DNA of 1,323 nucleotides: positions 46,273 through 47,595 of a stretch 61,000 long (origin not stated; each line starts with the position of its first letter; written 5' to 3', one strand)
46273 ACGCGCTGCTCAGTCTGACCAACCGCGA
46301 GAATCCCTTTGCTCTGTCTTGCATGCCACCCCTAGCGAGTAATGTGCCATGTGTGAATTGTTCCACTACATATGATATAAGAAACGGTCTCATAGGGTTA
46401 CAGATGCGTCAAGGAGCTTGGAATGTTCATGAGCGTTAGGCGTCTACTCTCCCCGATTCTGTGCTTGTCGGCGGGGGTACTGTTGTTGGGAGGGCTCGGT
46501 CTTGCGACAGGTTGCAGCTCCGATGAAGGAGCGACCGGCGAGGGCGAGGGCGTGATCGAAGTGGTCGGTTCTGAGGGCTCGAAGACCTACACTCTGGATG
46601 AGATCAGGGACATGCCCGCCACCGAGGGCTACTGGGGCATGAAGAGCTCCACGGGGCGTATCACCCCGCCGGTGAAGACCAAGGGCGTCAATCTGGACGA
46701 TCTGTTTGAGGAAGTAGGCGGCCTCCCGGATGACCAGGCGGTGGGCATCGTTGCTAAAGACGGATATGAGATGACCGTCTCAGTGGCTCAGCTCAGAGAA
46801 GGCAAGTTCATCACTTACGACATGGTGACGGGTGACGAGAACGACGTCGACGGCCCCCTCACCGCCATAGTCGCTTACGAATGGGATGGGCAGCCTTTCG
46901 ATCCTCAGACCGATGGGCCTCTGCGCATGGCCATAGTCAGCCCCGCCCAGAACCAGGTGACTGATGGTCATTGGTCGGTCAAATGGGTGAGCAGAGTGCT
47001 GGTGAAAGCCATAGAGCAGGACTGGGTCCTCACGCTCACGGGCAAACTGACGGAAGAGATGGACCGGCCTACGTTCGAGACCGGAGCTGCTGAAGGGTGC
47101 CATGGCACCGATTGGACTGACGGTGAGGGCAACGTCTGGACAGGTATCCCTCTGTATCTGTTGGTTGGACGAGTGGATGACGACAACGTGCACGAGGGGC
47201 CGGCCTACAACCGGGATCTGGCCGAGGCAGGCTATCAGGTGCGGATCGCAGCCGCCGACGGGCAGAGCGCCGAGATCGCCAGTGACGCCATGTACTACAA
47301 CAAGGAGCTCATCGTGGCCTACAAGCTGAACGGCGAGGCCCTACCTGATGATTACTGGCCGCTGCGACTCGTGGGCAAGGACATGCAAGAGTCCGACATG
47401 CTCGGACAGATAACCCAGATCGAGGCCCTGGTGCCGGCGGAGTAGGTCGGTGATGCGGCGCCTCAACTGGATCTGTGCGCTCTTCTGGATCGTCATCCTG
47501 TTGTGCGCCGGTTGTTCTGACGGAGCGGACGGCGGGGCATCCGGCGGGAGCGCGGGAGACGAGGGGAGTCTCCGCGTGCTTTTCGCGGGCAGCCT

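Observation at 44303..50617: Candidate novel cell-surface module: three exported SUOX-fold paralogues arranged divergently from a WtpABC tungstate/molybdate importer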

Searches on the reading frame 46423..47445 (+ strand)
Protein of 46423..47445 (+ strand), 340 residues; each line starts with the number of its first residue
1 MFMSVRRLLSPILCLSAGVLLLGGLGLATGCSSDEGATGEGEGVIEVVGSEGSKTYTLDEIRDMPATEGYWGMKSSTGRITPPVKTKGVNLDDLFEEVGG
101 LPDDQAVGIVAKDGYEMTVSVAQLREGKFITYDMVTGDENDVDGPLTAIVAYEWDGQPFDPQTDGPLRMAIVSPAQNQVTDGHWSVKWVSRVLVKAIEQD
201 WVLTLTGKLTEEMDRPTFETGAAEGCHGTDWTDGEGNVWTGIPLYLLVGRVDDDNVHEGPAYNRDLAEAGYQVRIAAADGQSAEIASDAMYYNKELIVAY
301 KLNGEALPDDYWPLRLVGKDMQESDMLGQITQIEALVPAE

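Call 3: search_protein_families(library=pfam, proteins=[window:46423-47445:+], max_evalue=1)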
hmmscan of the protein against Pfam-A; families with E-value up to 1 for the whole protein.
window:46423-47445:+ (340 aa): 1 family
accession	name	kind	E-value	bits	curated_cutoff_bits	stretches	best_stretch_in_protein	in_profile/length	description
PF00174.25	Oxidored_molyb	-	7.7e-12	45.5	24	2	84-198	69-164/169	Oxidoreductase molybdopterin binding domain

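Call 4: search_protein_families(library=ncbifam, proteins=[window:46423-47445:+], max_evalue=1)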
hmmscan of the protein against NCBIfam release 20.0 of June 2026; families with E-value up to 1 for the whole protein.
window:46423-47445:+ (340 aa): 3 families
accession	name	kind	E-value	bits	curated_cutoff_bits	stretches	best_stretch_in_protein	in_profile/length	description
NF041762.1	diheme_GEGP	equivalog_domain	1.4e-06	27.7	300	1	54-137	129-211/359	GEGP motif-containing diheme protein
NF052247.1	SorT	equivalog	0.0013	17.6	570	0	147-195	201-243/387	SorT family sulfite dehydrogenase catalytic subunit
TIGR04555.1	sulfite_DH_soxC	equivalog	0.0026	16.8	420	0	291-317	209-236/408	sulfite dehydrogenase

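Call 6: search_solved_structures(query=window:46423-47445:+, max_evalue=10, show_alignments=3)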
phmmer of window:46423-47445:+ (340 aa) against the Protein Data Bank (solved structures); distinct sequences matched with E-value up to 10: 2.
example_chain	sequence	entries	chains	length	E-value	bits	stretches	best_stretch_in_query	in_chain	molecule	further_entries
3hs3_A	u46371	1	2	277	0.22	13.8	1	104-219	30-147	Ribose operon repressor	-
2iv0_A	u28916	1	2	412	0.89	11.8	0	257-311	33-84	ISOCITRATE DEHYDROGENASE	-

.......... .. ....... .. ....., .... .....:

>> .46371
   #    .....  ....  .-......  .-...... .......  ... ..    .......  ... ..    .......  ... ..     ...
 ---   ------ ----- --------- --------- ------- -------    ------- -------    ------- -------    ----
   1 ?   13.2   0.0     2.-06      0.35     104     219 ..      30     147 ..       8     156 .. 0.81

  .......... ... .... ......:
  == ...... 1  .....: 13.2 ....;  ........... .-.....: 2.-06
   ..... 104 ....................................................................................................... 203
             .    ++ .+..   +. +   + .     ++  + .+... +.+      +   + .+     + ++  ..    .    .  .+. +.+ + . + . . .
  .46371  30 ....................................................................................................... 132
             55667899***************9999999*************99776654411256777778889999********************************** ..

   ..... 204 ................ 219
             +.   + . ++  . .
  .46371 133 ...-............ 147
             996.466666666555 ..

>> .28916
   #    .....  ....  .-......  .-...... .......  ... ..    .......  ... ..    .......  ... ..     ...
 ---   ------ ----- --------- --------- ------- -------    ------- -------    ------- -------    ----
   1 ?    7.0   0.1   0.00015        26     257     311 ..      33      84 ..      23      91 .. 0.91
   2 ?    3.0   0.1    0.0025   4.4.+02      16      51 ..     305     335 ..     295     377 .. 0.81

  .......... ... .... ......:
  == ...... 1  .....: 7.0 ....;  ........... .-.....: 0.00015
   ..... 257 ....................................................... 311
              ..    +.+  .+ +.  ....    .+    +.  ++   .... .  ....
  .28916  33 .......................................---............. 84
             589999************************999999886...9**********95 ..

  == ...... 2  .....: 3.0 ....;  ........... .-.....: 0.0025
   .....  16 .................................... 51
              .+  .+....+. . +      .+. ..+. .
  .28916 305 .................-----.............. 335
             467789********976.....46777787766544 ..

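Call 7: find_homologous_proteins(query=window:46423-47445:+, max_evalue=0.001)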
Query window:46423-47445:+ (340 aa): 311 proteins with E <= 0.001 among 8000 candidates; the best 120 are listed.
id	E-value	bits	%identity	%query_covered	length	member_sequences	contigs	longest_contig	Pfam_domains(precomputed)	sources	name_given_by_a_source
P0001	6.7e-224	760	99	100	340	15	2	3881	PF00174.26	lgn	-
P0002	1.0e-176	605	77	100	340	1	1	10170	PF00174.26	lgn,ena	-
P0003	1.7e-162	559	73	95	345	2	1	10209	PF00174.26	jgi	jgi:DMSO/TMAO reductase YedYZ molybdopterin-dependent catalytic subunit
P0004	9.6e-160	549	73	95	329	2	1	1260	PF00174.26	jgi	jgi:DMSO/TMAO reductase YedYZ molybdopterin-dependent catalytic subunit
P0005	5.6e-159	547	70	98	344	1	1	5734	PF00174.26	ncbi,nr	ncbi:MAG: molybdopterin-dependent oxidoreductase [Thermoleophilia bacterium]|nr:molybdopterin-depend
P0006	1.7e-157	542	71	98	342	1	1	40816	PF00174.26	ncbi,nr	ncbi:MAG: hypothetical protein JXA87_12055 [Thermoleophilia bacterium]|nr:hypothetical protein [Ther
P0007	3.0e-157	541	69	100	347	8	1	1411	PF00174.26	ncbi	-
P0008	9.6e-157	540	69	100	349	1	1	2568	PF00174.26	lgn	-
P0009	2.0e-155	535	75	88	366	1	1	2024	PF00174.26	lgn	-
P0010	1.2e-154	533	69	98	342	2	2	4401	PF00174.26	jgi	-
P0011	1.3e-154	533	72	99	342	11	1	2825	PF00174.26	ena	-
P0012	2.1e-152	525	71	94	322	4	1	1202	PF00174.26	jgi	-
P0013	1.1e-151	523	67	100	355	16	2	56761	PF00174.26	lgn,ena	-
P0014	7.3e-149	514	66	100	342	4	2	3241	PF00174.26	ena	-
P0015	1.3e-148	513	66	100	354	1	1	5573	PF00174.26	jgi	jgi:DMSO/TMAO reductase YedYZ molybdopterin-dependent catalytic subunit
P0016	1.5e-147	509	68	91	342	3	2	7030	PF00174.26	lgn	-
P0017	2.2e-147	509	70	87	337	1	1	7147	PF00174.26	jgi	jgi:DMSO/TMAO reductase YedYZ molybdopterin-dependent catalytic subunit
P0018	1.5e-146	506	72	89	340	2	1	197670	PF00174.26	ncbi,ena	-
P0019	3.5e-146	505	73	90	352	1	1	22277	PF00174.26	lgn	-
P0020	1.2e-145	503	67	99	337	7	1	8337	PF00174.26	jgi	jgi:DMSO/TMAO reductase YedYZ molybdopterin-dependent catalytic subunit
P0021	1.5e-145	503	65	99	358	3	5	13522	PF00174.26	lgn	-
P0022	3.7e-143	495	64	99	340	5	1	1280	PF00174.26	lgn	-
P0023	4.2e-143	495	66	92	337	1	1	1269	PF00174.26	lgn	-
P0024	6.8e-143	494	65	100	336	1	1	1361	PF00174.26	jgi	jgi:DMSO/TMAO reductase YedYZ molybdopterin-dependent catalytic subunit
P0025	7.9e-143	494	69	87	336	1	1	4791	PF00174.26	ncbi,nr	ncbi:MAG: molybdopterin-dependent oxidoreductase [Thermoleophilia bacterium]|nr:molybdopterin-depend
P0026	5.3e-142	491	65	100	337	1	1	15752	PF00174.26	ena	-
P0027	9.3e-142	490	64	100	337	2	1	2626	PF00174.26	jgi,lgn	jgi:DMSO/TMAO reductase YedYZ molybdopterin-dependent catalytic subunit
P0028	3.9e-141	488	64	100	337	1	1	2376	PF00174.26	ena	-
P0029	4.3e-141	488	64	100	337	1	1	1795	PF00174.26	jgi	-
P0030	8.6e-141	487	64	100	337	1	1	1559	PF00174.26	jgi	jgi:DMSO/TMAO reductase YedYZ molybdopterin-dependent catalytic subunit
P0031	2.9e-140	485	69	92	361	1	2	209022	PF00174.26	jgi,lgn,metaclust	metaclust:\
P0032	5.5e-140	484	66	92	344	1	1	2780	PF00174.26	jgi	jgi:DMSO/TMAO reductase YedYZ molybdopterin-dependent catalytic subunit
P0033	1.5e-139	483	62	100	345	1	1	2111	PF00174.26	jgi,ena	-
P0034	1.9e-139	483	64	100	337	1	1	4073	PF00174.26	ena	-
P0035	3.8e-139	482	63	100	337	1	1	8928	PF00174.26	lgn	-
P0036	1.2e-137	477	66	89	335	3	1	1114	PF00174.26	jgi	jgi:DMSO/TMAO reductase YedYZ molybdopterin-dependent catalytic subunit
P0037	1.7e-137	476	63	100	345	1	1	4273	PF00174.26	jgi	jgi:DMSO/TMAO reductase YedYZ molybdopterin-dependent catalytic subunit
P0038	1.9e-137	476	67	87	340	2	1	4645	PF00174.26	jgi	jgi:DMSO/TMAO reductase YedYZ molybdopterin-dependent catalytic subunit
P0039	2.4e-137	476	66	92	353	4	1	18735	PF00174.26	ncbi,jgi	-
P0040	2.7e-137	476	64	94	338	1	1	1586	PF00174.26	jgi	jgi:DMSO/TMAO reductase YedYZ molybdopterin-dependent catalytic subunit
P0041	1.3e-136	473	74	81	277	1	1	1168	PF00174.26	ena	-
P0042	3.3e-136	472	67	88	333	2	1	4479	PF00174.26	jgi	jgi:DMSO/TMAO reductase YedYZ molybdopterin-dependent catalytic subunit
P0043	3.6e-136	472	64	92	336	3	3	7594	PF00174.26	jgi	jgi:DMSO/TMAO reductase YedYZ molybdopterin-dependent catalytic subunit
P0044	5.2e-136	471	60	100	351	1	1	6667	PF00174.26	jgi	-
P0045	1.4e-135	470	66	87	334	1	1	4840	PF00174.26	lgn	-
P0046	3.7e-134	465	64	94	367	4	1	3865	PF00174.26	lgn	-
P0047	2.5e-133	463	60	100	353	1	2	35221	PF00174.26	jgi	jgi:DMSO/TMAO reductase YedYZ molybdopterin-dependent catalytic subunit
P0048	9.9e-133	461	65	87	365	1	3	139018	PF00174.26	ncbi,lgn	-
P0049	2.2e-132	460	64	91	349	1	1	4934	PF00174.26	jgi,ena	-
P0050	1.1e-131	457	65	92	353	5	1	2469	PF00174.26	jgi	jgi:DMSO/TMAO reductase YedYZ molybdopterin-dependent catalytic subunit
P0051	2.2e-131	456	65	87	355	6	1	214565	PF00174.26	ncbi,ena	-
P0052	2.5e-131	456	65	87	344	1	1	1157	PF00174.26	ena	-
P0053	2.0e-130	453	59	96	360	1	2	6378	PF00174.26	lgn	-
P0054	5.1e-130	452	68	81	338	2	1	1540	PF00174.26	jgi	jgi:DMSO/TMAO reductase YedYZ molybdopterin-dependent catalytic subunit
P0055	1.4e-129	450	59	99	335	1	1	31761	PF00174.26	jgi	jgi:DMSO/TMAO reductase YedYZ molybdopterin-dependent catalytic subunit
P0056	7.9e-129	448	63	89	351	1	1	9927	PF00174.26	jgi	jgi:DMSO/TMAO reductase YedYZ molybdopterin-dependent catalytic subunit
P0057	1.2e-128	447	65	88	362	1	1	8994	PF00174.26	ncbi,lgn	-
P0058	5.4e-128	445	63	87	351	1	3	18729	PF00174.26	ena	-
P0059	5.6e-128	445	64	89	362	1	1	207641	PF00174.26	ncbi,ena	-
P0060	5.9e-128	445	59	97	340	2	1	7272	PF00174.26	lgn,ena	-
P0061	3.1e-126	439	64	88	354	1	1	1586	PF00174.26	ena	-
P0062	3.9e-126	439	62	87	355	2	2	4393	PF00174.26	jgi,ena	-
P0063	4.6e-126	439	63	89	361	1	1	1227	PF00174.26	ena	-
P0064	7.9e-126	438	53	83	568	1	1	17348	PF00174.26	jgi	jgi:hypothetical protein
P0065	2.3e-125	436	62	87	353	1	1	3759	PF00174.26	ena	-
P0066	2.9e-125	436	63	90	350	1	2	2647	PF00174.26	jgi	jgi:hypothetical protein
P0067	5.4e-125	435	58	99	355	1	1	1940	PF00174.26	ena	-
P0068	5.6e-125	435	63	89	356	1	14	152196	PF00174.26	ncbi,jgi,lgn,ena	jgi:DMSO/TMAO reductase YedYZ molybdopterin-dependent catalytic subunit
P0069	3.5e-124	433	62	88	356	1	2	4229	PF00174.26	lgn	-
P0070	4.3e-124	432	62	87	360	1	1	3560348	PF00174.26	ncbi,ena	-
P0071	7.4e-124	431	61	92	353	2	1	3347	PF00174.26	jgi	jgi:DMSO/TMAO reductase YedYZ molybdopterin-dependent catalytic subunit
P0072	1.1e-123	431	61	89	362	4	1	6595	PF00174.26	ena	-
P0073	3.1e-123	429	50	81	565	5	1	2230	PF00174.26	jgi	jgi:DMSO/TMAO reductase YedYZ molybdopterin-dependent catalytic subunit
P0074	1.0e-122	428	60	92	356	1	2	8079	PF00174.26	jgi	jgi:DMSO/TMAO reductase YedYZ molybdopterin-dependent catalytic subunit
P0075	2.3e-122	427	63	89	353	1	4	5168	PF00174.26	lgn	-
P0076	3.7e-122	426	60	92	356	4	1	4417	PF00174.26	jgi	jgi:hypothetical protein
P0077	5.0e-122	425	57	98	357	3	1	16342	PF00174.26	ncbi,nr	ncbi:MAG: molybdopterin-dependent oxidoreductase [Actinobacteria bacterium]|nr:molybdopterin-depende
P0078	1.6e-121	424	55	98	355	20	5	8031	PF00174.26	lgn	-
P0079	6.9e-121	422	56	99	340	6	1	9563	PF00174.26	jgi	jgi:DMSO/TMAO reductase YedYZ molybdopterin-dependent catalytic subunit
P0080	3.6e-118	413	61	89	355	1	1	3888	PF00174.26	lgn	-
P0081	2.7e-117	410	70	76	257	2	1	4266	PF00174.26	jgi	jgi:DMSO/TMAO reductase YedYZ molybdopterin-dependent catalytic subunit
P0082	1.3e-116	408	59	88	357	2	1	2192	PF00174.26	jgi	jgi:DMSO/TMAO reductase YedYZ molybdopterin-dependent catalytic subunit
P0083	1.2e-114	401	68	76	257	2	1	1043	PF00174.26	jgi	jgi:DMSO/TMAO reductase YedYZ molybdopterin-dependent catalytic subunit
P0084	1.2e-113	398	67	76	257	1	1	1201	PF00174.26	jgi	jgi:DMSO/TMAO reductase YedYZ molybdopterin-dependent catalytic subunit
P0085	1.6e-112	394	64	79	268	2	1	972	PF00174.26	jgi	jgi:hypothetical protein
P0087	1.9e-107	377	45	95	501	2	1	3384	PF00174.26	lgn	-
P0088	9.8e-106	372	42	98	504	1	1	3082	PF00174.26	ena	-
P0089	6.3e-104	366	44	86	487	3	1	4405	PF00174.26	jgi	-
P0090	2.6e-103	364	48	78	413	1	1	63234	PF00174.26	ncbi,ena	-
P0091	5.5e-98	346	50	94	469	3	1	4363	PF00174.26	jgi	jgi:DMSO/TMAO reductase YedYZ molybdopterin-dependent catalytic subunit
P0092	7.7e-98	346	54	85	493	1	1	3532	PF00174.26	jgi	jgi:DMSO/TMAO reductase YedYZ molybdopterin-dependent catalytic subunit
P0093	1.7e-96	342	67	65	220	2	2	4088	PF00174.26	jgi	-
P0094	7.8e-96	339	48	96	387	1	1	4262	PF00174.26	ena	-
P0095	8.2e-96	339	52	85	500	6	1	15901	PF00174.26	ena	-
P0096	1.1e-95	339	52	86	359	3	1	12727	PF00174.26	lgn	-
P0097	1.3e-95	339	53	85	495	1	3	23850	PF00174.26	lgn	-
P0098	2.6e-95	338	49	97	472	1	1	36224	PF00174.26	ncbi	-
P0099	4.9e-95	337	51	86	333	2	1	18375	PF00174.26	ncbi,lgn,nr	ncbi:MAG: molybdopterin-dependent oxidoreductase [Thermoflexales bacterium]|nr:molybdopterin-depende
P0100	5.2e-95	337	53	86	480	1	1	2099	PF00174.26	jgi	-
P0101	6.1e-95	336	51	88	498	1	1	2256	PF00174.26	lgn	-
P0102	9.8e-95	336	51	85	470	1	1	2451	PF00174.26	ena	-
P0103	1.6e-94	335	38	85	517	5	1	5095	PF00174.26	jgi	-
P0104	1.8e-94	335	50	87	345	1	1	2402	PF00174.26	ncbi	-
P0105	2.2e-94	335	40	85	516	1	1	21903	PF00174.26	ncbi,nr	ncbi:molybdopterin-dependent oxidoreductase [Candidatus Bathyarchaeota archaeon]|nr:molybdopterin-de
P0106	3.1e-94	334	53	87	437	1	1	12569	PF00174.26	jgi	jgi:DMSO/TMAO reductase YedYZ molybdopterin-dependent catalytic subunit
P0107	3.2e-94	334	51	86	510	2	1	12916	PF00174.26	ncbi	ncbi:MAG: molybdopterin-dependent oxidoreductase [Anaerolineales bacterium]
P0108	3.6e-94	334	39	86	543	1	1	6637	PF00174.26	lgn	-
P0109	4.6e-94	333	52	83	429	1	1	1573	PF00174.26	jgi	jgi:DMSO/TMAO reductase YedYZ molybdopterin-dependent catalytic subunit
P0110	5.0e-94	333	50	86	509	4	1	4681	PF00174.26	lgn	-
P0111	6.6e-94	333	53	85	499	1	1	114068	PF00174.26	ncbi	ncbi:MAG: hypothetical protein ACYC4R_08200 [Anaerolineae bacterium]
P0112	7.4e-94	333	39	85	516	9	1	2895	PF00174.26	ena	-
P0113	1.1e-93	332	50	87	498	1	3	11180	PF00174.26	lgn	-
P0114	1.1e-93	332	38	85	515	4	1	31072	PF00174.26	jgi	jgi:DMSO/TMAO reductase YedYZ molybdopterin-dependent catalytic subunit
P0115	1.6e-93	332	51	99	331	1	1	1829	PF00174.26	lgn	-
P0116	3.7e-93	331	52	85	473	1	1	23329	PF00174.26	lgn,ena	-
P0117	5.7e-93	330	51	85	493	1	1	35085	PF00174.26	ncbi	-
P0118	8.9e-93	329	52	86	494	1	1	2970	PF00174.26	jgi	-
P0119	8.9e-93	329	38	87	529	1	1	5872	PF00174.26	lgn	-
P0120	1.0e-92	329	52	88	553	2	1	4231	PF00174.26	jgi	jgi:DMSO/TMAO reductase YedYZ molybdopterin-dependent catalytic subunit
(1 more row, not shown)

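Call 14: find_related_loci(query=A1, collection=genome_contigs, flank=10000)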
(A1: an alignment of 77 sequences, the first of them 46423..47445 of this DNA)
Query A1 (340 aa) in genome_contigs; peptide patterns used: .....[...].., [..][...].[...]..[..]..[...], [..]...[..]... (x = any residue, [..] = any of these).
308 stretches matched a pattern; 251 encode a relative of the query (tblastn E <= 1e-3); the best 80 are kept; 80 distinct loci.
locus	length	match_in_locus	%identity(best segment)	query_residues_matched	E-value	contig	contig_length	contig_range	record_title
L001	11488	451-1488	71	1-340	5e-165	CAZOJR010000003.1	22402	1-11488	MAG TPA_asm: uncultured Gaiellales bacterium isolate SRP192927_co3_744 genome assembly, contig: NODE_4728_length_22402_c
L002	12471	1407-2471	67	1-340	4e-158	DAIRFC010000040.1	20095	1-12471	MAG TPA_asm: Actinomycetota bacterium isolate CTOTU19831 NODE_2478_length_20095_cov_20.064870, whole genome shotgun sequ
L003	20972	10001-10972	71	19-340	7e-156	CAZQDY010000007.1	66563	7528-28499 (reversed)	MAG TPA_asm: uncultured Gaiellales bacterium isolate binchicken_co43_331 genome assembly, contig: NODE_474_length_66563_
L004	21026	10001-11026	66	1-340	1e-151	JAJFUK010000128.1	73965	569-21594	MAG: Actinomycetes bacterium isolate bin.430 k141_3708168, whole genome shotgun sequence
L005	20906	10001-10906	72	39-340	1e-150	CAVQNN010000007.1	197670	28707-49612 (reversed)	MAG: uncultured Actinomycetes bacterium isolate MFD00905.bin.2.220 genome assembly, contig: contig_5786, whole genome sh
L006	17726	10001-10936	66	29-340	1e-140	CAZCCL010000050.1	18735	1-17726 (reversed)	MAG TPA_asm: uncultured Gaiellales bacterium isolate SRP185410_co2_381 genome assembly, contig: NODE_3536_length_18735_c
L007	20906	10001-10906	66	39-340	3e-136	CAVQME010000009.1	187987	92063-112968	MAG: uncultured Actinomycetes bacterium isolate MFD00032.bin.1.257 genome assembly, contig: contig_39575, whole genome s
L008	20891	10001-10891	65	44-340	3e-133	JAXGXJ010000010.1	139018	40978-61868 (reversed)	MAG: Thermoleophilia bacterium isolate AnMBR.bin488 bin488_10, whole genome shotgun sequence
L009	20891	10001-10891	65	44-340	3e-131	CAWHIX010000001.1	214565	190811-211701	MAG: uncultured Actinomycetes bacterium isolate MFD02979.bin.1.202 genome assembly, contig: contig_108522, whole genome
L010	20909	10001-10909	64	37-339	3e-131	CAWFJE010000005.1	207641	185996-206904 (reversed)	MAG: uncultured Actinomycetes bacterium isolate MFD04716.bin.1.373 genome assembly, contig: contig_20014, whole genome s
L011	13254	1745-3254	57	7-338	2e-127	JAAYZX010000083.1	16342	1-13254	MAG: Actinomycetota bacterium isolate AS06rmzACSIP_363 533983_AS06, whole genome shotgun sequence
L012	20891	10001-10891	62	44-340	1e-126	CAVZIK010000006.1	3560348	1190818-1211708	MAG: uncultured Actinomycetes bacterium isolate MFD02416.bin.1.65 genome assembly, contig: contig_18476, whole genome sh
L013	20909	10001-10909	63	36-338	1e-126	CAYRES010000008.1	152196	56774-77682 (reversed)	MAG TPA_asm: uncultured Gaiellales bacterium isolate SRP241326_co1_353 genome assembly, contig: NODE_172_length_152196_c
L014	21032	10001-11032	55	4-338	1e-123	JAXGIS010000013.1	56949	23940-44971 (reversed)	MAG: Thermoleophilia bacterium isolate AnMBR.bin144 bin144_13, whole genome shotgun sequence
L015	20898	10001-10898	71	42-340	2e-117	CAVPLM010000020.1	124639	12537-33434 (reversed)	MAG: uncultured Actinomycetes bacterium isolate MFD00032.bin.2.39 genome assembly, contig: contig_78100, whole genome sh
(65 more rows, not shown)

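Call 19: predict_structure(alignment_id=A1)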
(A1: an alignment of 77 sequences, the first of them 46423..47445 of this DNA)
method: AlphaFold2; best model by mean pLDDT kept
length: 340 residues; sequences in the alignment: 77
mean_pLDDT: 89.1   pTM: 0.67
mean pLDDT of the five models: 89.1, 88.5, 88.2, 88.2, 87.7
residues with pLDDT >= 90: 253; 70-90: 47; 50-70: 23; < 50: 17
segments of 3 or more residues with pLDDT < 50: 1-8, 32-39
pLDDT, mean of each block of 10 residues (from residue 1): 45 72 60 46 91 97 98 96 98 98 95 94 95 96 94 97 96 96 95 90 93 94 93 97 90 71 85 96 95 95 93 96 94 87
secondary structure, 60 per line:
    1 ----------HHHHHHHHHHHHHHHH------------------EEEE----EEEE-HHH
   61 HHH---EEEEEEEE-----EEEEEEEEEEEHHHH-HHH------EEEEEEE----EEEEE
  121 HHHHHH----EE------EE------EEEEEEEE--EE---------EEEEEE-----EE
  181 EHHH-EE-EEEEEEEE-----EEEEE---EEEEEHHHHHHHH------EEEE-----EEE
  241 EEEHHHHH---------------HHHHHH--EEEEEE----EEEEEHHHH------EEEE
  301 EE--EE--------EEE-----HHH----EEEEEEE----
elements in order: H11-26 E45-48 E53-56 H58-63 E67-74 E80-90 H91-94 E105-111 E116-120 H121-126 E147-154 E168-173 E179-181 E189-196 E202-206 E210-214 H215-222 E229-232 E238-243 H244-248 H264-269 E272-277 E282-286 H287-290 E297-302 E315-317 E330-336
